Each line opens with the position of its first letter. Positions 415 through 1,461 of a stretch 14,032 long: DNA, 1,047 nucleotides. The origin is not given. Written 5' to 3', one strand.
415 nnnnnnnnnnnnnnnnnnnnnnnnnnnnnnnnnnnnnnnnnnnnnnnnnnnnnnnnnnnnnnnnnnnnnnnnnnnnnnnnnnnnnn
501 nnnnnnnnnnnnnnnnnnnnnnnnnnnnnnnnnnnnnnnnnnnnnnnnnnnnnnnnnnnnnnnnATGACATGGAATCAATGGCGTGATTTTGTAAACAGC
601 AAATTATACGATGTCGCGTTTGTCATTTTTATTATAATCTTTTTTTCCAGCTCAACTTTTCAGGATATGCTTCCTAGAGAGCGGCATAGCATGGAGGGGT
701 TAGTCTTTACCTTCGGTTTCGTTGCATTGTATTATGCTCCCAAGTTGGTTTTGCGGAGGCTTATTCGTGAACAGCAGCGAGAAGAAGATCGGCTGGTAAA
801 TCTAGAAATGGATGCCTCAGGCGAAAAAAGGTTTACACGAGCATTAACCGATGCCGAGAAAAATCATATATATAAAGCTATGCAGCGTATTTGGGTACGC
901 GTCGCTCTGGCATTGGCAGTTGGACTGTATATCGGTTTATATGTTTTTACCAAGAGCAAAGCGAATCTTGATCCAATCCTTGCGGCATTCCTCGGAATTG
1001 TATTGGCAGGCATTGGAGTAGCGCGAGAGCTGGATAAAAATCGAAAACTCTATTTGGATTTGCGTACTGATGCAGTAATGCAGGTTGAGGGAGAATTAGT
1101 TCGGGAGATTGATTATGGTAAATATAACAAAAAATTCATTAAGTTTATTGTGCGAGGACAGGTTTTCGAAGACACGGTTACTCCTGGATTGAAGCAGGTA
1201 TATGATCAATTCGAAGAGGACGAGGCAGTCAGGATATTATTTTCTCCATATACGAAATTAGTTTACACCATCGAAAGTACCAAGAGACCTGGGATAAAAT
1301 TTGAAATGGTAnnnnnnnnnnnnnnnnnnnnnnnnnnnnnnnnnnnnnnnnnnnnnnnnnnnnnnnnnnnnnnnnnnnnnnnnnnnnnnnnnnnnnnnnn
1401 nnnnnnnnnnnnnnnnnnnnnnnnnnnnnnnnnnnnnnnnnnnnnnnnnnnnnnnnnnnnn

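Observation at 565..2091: Tandem paralogs with a 4-TM core, a conserved charged loop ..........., and a C-terminal beta-rich domain (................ ... VRGxxF ... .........)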

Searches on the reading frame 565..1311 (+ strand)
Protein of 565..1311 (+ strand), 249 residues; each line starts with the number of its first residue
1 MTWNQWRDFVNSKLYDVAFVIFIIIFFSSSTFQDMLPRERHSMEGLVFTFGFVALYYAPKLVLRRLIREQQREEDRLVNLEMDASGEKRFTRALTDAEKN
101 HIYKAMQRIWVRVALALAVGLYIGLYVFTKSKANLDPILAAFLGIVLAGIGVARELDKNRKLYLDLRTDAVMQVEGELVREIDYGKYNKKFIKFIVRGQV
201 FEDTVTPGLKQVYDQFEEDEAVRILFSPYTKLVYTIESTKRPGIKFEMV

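Call 4: search_protein_families(library=pfam, proteins=[window:565-1311:+], max_evalue=1)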
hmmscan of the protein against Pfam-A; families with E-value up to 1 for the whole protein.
window:565-1311:+ (249 aa): 5 families
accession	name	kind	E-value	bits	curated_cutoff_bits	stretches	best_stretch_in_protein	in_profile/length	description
PF03419.18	Peptidase_U4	-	0.0046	16.7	28.4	1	22-96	104-166/284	Sporulation factor SpoIIGA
PF13567.11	DUF4131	-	0.02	15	31.6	1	113-193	8-85/165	Domain of unknown function (DUF4131)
PF05115.19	PetL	-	0.11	12.9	30.1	1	113-125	13-25/31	Cytochrome B6-F complex subunit VI (PetL)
PF09868.14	DUF2095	-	0.14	12.6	25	1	152-203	27-80/129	Uncharacterized protein conserved in archaea (DUF2095)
PF01925.25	TauE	-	0.37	10.9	32.6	0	107-154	63-107/237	Sulfite exporter TauE/SafE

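Call 6: search_protein_families(library=ncbifam, proteins=[window:565-1311:+], max_evalue=1)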
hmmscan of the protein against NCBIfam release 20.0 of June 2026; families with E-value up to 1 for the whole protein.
window:565-1311:+ (249 aa): 1 family
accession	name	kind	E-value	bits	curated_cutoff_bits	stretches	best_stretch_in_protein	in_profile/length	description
NF052655.1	XchromeleprotEdmS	equivalog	0.042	13.7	100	0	89-109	24-44/54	extrachromosomal elements maintenance protein EdmS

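Call 7: search_protein_families(library=padloc, proteins=[window:565-1311:+], max_evalue=1)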
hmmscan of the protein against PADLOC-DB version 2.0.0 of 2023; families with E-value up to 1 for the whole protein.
window:565-1311:+ (249 aa): 0 families

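Call 8: search_protein_families(library=phrogs, proteins=[window:565-1311:+], max_evalue=1)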
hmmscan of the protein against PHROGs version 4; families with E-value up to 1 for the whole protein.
window:565-1311:+ (249 aa): 1 family
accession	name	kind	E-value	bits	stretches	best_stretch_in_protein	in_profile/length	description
phrog_4568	-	unknown function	0.22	12.4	0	138-175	17-54/73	-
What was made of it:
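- There is no hit to 5,027 defence models (call 7) or to PHROGs (call 8).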

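Call 9: find_homologous_proteins(query=window:565-1311:+)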
Query window:565-1311:+ (249 aa): 2 proteins with E <= 0.001 among 1538 candidates.
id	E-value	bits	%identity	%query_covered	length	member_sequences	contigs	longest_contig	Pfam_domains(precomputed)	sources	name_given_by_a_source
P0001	7.4e-159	545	100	100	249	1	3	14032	-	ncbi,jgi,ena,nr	ncbi:MAG TPA: hypothetical protein PKL83_00905 [bacterium]|nr:hypothetical protein [bacterium]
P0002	1.6e-29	122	33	97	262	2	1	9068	-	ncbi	-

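Call 12: find_encoding_contigs(protein=P0002, flank=10000)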
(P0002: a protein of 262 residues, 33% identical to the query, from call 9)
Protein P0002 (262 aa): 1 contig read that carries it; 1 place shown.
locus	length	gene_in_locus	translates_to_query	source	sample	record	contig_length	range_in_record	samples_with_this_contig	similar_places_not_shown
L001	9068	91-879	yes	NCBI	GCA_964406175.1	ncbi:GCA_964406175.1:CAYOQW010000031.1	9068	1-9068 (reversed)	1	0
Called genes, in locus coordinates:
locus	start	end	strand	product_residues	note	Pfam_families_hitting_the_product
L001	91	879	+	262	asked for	-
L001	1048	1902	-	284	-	PF02548:Pantoate_transf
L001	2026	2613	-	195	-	PF01997:Translin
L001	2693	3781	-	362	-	-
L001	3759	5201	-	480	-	-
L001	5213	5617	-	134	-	PF04480:DUF559, PF18741:MTES_1575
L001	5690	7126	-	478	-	PF10396:TrmE_N, PF12631:MnmE_helical, PF01926:MMR_HSR1, PF02421:FeoB_N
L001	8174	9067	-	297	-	?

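Call 13: find_encoding_contigs(protein=P0001, flank=10000)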
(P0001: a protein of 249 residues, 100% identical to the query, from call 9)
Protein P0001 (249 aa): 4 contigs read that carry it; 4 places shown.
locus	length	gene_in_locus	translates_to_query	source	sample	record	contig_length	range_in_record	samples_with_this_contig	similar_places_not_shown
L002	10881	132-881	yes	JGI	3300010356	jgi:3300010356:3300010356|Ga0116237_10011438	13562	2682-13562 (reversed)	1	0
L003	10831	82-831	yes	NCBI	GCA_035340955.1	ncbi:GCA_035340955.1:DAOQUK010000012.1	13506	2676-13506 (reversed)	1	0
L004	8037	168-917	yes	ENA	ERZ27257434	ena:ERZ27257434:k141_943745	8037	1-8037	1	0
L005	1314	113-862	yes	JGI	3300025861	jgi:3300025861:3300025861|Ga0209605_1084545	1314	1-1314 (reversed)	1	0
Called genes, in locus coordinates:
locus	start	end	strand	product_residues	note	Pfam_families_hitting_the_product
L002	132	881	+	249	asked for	-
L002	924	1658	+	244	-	-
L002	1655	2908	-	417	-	PF00070:Pyr_redox (faint), PF00890:FAD_binding_2 (faint), PF01134:GIDA (faint), PF01266:DAO (weak), PF01593:Amino_oxidase (faint), PF03486:HI0933_like, PF07992:Pyr_redox_2, PF22780:HI0933_like_1st, +1 more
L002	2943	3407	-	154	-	-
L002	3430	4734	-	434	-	PF02310:B12-binding (weak), PF04055:Radical_SAM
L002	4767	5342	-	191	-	PF09997:DUF2238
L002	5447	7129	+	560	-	-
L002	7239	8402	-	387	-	PF01145:Band_7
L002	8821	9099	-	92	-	PF04994:TfoX_C, PF11731:Cdd1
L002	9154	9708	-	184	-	PF25213:HVO_A0261_N (weak), PF01022:HTH_5 (weak), PF12840:HTH_20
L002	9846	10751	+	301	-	PF02445:NadA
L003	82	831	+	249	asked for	-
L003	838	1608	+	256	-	-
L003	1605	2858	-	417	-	PF00070:Pyr_redox (faint), PF00890:FAD_binding_2 (faint), PF01134:GIDA (faint), PF01266:DAO (weak), PF01593:Amino_oxidase (faint), PF03486:HI0933_like, PF07992:Pyr_redox_2, PF22780:HI0933_like_1st, +1 more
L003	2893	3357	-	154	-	-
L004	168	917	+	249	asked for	-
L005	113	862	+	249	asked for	-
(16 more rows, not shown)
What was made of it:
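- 565..1314 (+): Gene A, 249 aa: a membrane-anchored OB-fold protein. It is the first of the tandem paralogs. An identical protein is called in four other assemblies (call 13).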

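Call 62: list_cluster_members(proteins=[P0001, P0002, P0027, P0010, P0008, P0009, P0011, P0012, P0013, P0023])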
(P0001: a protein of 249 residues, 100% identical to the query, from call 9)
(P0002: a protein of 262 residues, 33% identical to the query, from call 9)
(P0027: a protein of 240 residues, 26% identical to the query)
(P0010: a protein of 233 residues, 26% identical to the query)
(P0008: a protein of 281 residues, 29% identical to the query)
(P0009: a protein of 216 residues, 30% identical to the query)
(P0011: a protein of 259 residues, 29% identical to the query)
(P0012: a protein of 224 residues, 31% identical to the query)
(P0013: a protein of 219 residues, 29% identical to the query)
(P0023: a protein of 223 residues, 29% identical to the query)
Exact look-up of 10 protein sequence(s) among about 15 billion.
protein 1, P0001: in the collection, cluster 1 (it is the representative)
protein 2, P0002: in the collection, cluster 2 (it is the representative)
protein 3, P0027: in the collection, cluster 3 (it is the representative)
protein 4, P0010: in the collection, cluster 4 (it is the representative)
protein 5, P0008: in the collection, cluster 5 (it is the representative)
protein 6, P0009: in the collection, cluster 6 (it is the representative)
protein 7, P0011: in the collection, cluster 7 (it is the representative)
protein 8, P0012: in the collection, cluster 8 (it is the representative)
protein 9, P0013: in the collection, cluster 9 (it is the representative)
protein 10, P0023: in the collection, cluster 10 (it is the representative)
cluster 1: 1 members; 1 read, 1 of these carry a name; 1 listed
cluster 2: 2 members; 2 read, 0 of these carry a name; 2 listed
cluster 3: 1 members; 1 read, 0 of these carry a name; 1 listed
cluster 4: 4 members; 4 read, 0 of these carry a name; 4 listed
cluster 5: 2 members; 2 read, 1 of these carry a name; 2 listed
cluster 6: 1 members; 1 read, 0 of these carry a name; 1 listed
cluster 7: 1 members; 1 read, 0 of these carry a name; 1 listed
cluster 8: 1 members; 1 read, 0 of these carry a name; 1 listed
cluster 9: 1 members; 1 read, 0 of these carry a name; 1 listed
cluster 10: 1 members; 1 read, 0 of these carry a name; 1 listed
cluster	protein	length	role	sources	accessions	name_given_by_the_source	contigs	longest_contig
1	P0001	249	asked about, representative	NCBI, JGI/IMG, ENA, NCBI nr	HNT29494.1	MAG TPA: hypothetical protein PKL83_00905 [bacterium] | hypothetical protein [bacterium]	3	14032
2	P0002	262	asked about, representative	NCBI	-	-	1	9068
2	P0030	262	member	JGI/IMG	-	-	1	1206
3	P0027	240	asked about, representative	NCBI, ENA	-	-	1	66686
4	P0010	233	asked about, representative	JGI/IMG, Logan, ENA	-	-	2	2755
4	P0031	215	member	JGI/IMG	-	-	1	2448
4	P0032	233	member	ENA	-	-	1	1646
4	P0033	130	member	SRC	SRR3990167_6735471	-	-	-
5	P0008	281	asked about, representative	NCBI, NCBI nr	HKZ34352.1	MAG TPA: hypothetical protein VJ179_00585 [Patescibacteria group bacterium] | hypothetical protein [Patescibacteria group bacterium]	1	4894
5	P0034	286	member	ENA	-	-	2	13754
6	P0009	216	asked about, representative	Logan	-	-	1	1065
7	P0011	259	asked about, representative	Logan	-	-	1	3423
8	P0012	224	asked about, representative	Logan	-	-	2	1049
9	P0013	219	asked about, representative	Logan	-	-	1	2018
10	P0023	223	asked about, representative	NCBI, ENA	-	-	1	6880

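Call 96: search_dna_similar(query=window:565-1311:+, collection=plasmids, mode=protein, max_evalue=0.01, max_rows=10)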
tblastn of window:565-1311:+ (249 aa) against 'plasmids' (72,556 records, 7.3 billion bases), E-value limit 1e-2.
No match.

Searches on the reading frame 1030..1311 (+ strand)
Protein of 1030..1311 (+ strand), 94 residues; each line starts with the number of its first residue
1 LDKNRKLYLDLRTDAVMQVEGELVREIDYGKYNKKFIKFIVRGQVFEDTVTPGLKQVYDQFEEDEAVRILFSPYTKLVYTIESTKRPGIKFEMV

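Call 48: search_solved_structures(query=A4, max_evalue=10)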
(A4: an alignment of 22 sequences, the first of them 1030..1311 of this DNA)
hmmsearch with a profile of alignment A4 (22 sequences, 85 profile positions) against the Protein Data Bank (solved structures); distinct sequences matched with E-value up to 10: 30.
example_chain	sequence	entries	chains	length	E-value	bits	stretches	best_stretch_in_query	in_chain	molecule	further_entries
8ilz_A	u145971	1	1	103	0.13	15.6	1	50-82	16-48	Histone-lysine N-methyltransferase SETD1B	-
3evq_A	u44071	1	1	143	0.27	14.6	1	14-69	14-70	Thermonuclease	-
5c6a_A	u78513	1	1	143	0.28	14.5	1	14-69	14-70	Thermonuclease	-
5kee_A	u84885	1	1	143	0.33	14.3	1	14-69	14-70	Thermonuclease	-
3r12_A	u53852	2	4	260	0.38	14.1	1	6-28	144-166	Deoxyribose-phosphate aldolase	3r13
3erq_A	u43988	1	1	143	0.46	13.8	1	14-69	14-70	Thermonuclease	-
5hgt_A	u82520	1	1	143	0.48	13.8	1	14-69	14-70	Thermonuclease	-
5job_A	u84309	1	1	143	0.49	13.7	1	14-69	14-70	Thermonuclease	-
4kd3_A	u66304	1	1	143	0.72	13.2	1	14-69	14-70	Thermonuclease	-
4k2k_A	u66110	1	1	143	0.75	13.1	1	14-69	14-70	Thermonuclease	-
3hzx_A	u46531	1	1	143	0.79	13.1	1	14-69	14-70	Thermonuclease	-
4ql5_A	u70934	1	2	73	0.81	13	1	15-72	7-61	Translation initiation factor IF-1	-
4kjo_A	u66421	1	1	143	0.85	13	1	14-69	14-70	Thermonuclease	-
3sr1_A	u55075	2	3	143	0.85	13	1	14-69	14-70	thermonuclease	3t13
5c4z_A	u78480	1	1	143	0.89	12.9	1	14-69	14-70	Thermonuclease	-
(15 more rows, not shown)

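Call 52: predict_structure(alignment_id=A4)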
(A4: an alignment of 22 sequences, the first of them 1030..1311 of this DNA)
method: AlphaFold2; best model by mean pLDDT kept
length: 94 residues; sequences in the alignment: 22
mean_pLDDT: 93.8   pTM: 0.82
mean pLDDT of the five models: 93.8, 92.5, 90.4, 89.6, 86.9
residues with pLDDT >= 90: 74; 70-90: 19; 50-70: 1; < 50: 0
segments of 3 or more residues with pLDDT < 50: none
pLDDT, mean of each block of 10 residues (from residue 1): 84 90 96 93 96 96 98 96 97 90
secondary structure, 60 per line:
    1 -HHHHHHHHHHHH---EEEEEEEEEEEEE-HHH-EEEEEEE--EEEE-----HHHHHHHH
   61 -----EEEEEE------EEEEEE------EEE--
elements in order: H2-13 E17-29 E35-41 E44-47 H53-60 E66-71 E78-83 E90-92
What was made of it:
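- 1051..1284 (+): A: C-terminal OB-fold barrel (aa 163-240), with motifs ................, VRGQVF and FSPYTK. Domain model at pLDDT 93.8 with b1-b2-b3-helix-b4-b5 order (call 52).
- On OB-fold superfamily (fold level): In A's tail the strands are 17-29, 35-41 and 44-47, the helix is 53-60, and further strands are 66-71 and 78-83 (call 52).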

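Call 76: fold_search(model_id=the predicted structure, library=pdb)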
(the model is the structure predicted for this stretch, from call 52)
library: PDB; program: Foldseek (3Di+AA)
matches with E <= 10: 804; with E <= 0.001: 0
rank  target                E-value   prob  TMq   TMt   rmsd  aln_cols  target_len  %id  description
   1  3au7                  4.5e-03  1.00  0.47  0.16   5.2        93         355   12  Crystal structure of the ZRD-deleted mutant of TiaS in complex with agmatine (released 2011-10-19)
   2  4h02_B                5.3e-03  0.99  0.34  0.10   6.4        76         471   13  Crystal structure of P. falciparum Lysyl-tRNA synthetase (released 2013-05-01)
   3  3eiv_D                8.0e-03  1.00  0.44  0.42   6.3        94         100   17  Crystal Structure of Single-stranded DNA-binding protein from Streptomyces coelicolor (released 2009-09-08)
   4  3amt_A                1.3e-02  1.00  0.44  0.13   4.5        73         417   11  Crystal structure of the TiaS-tRNA(Ile2)-ATP complex (released 2011-10-19)
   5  6hcv_A                1.4e-02  0.96  0.34  0.10   6.5        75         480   15  Crystal Structure of Lysyl-tRNA Synthetase from Plasmodium falciparum complexed with a chromone ligand (released 2019-04-03)
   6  3afq_A                2.2e-02  1.00  0.46  0.42   5.7        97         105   11  Crystal structure of the single-stranded DNA binding protein from Mycobacterium leprae (Form II) (released 2010-10-06)
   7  4rvz                  2.2e-02  1.00  0.45  0.13   4.5        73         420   11  Crystal structure of tRNA fluorescent labeling enzyme (released 2015-03-11)
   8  3amu_A                2.3e-02  1.00  0.45  0.14   4.4        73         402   11  Crystal structure of the TiaS-tRNA(Ile2)-AMPCPP-agmatine complex (released 2011-10-19)
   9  3eiv_C                2.6e-02  0.99  0.46  0.40   8.9       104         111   13  Crystal Structure of Single-stranded DNA-binding protein from Streptomyces coelicolor (released 2009-09-08)
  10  3eiv_A                2.7e-02  0.99  0.46  0.44   5.8        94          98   16  Crystal Structure of Single-stranded DNA-binding protein from Streptomyces coelicolor (released 2009-09-08)
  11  6cqm_D                2.7e-02  0.85  0.37  0.36  14.4        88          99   15  Crystal Structure of mitochondrial single-stranded DNA binding proteins from S. cerevisiae, Rim1 (Form2) (released 2018-05-30)
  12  3afq_B                3.3e-02  0.99  0.49  0.42   8.7       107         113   12  Crystal structure of the single-stranded DNA binding protein from Mycobacterium leprae (Form II) (released 2010-10-06)
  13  3afq_D                3.3e-02  0.99  0.47  0.42   6.3        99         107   12  Crystal structure of the single-stranded DNA binding protein from Mycobacterium leprae (Form II) (released 2010-10-06)
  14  7ypo_A                3.5e-02  0.98  0.44  0.15   4.4        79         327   11  Cryo-EM structure of baculovirus LEF-3 in complex with ssDNA (released 2023-01-25)
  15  5xob                  3.7e-02  0.99  0.45  0.13   4.5        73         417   11  Crystal structure of apo TiaS (tRNAIle2 agmatidine synthetase) (released 2018-08-29)
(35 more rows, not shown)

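Call 80: find_homologous_proteins(query=A4, max_evalue=0.001)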
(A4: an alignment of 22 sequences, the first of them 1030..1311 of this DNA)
Query A4 (22 sequences) (94 aa, profile of the alignment): 8 proteins with E <= 0.001 among 270 candidates.
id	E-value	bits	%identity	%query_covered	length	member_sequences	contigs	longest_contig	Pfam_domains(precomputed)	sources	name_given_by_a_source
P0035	1.3e-28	117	32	87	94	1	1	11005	-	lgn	-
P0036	1.4e-27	113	40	83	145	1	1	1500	-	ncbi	-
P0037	9.9e-24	101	23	50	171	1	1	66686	-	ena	-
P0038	2.4e-22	97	-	-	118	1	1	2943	-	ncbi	-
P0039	9.5e-22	95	29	89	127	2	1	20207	-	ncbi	-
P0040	3.5e-21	93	25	73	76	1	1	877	-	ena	-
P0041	2.3e-19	87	29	91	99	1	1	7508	-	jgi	jgi:hypothetical protein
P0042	9.6e-19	85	27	84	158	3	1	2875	-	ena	-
